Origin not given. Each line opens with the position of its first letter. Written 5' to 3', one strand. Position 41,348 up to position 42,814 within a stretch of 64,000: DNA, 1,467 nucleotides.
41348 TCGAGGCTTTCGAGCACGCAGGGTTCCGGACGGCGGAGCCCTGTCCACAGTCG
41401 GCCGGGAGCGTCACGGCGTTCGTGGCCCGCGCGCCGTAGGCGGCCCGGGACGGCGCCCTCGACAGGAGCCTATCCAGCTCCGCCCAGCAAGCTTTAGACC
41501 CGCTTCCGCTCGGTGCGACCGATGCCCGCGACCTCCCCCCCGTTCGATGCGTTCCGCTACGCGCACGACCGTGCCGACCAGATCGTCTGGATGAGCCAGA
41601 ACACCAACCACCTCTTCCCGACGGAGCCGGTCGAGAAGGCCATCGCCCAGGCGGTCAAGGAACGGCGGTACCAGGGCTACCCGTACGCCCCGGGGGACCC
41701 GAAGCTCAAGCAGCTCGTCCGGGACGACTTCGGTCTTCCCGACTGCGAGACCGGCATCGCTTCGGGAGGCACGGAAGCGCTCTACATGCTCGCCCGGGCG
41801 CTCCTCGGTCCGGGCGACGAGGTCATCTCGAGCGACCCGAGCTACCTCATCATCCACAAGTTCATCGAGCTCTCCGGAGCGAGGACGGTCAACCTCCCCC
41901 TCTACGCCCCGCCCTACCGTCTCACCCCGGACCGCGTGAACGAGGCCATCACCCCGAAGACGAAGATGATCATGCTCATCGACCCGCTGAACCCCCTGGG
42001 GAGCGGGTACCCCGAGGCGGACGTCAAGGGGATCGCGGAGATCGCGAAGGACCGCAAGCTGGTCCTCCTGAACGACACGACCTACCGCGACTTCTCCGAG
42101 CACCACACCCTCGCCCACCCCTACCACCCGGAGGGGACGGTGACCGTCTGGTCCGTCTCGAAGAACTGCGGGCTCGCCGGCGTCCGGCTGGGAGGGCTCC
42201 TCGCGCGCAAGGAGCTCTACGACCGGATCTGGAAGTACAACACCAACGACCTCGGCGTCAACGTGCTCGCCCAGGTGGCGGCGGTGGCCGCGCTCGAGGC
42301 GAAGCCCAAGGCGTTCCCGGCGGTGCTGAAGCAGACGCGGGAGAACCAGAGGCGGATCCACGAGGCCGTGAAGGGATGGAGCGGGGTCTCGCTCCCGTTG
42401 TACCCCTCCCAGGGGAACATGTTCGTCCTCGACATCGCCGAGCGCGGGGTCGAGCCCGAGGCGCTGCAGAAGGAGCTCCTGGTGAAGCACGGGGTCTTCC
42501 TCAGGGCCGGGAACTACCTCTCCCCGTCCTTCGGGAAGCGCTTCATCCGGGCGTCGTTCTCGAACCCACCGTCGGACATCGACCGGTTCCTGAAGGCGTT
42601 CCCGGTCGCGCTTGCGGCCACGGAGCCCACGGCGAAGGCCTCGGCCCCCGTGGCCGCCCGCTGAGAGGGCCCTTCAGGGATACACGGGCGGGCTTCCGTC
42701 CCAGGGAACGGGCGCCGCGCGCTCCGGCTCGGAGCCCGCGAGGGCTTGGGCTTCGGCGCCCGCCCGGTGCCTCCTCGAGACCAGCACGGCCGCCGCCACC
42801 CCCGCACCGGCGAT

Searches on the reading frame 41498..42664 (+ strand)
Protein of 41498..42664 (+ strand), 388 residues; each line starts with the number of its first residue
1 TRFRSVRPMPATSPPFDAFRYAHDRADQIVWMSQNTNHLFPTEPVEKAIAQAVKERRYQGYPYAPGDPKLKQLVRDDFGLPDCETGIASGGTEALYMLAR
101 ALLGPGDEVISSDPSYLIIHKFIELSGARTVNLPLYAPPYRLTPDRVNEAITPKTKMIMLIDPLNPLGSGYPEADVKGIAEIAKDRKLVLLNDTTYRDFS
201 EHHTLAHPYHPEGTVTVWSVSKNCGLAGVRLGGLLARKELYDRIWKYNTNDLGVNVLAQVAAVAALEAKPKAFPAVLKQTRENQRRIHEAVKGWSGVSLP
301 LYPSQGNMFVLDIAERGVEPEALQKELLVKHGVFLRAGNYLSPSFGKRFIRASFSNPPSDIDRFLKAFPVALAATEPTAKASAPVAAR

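Call 85: search_protein_families(library=pfam, max_evalue=0.0001, proteins=[window:41498-42664:+])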
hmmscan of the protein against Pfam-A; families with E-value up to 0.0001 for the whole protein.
window:41498-42664:+ (388 aa): 4 families
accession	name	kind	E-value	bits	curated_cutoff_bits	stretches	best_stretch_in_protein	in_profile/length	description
PF00155.27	Aminotran_1_2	-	6.9e-40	137.8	19.7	1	29-367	3-360/361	Aminotransferase class I and II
PF01041.23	DegT_DnrJ_EryC1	-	3.8e-10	40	19.8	1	89-194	46-146/360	DegT/DnrJ/EryC1/StrS aminotransferase family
PF01053.26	Cys_Met_Meta_PP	-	5.1e-07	29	27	1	87-197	72-177/381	Cys/Met metabolism PLP-dependent enzyme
PF00266.25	Aminotran_5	-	2e-06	27.5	21.5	0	84-195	63-177/371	Aminotransferase class-V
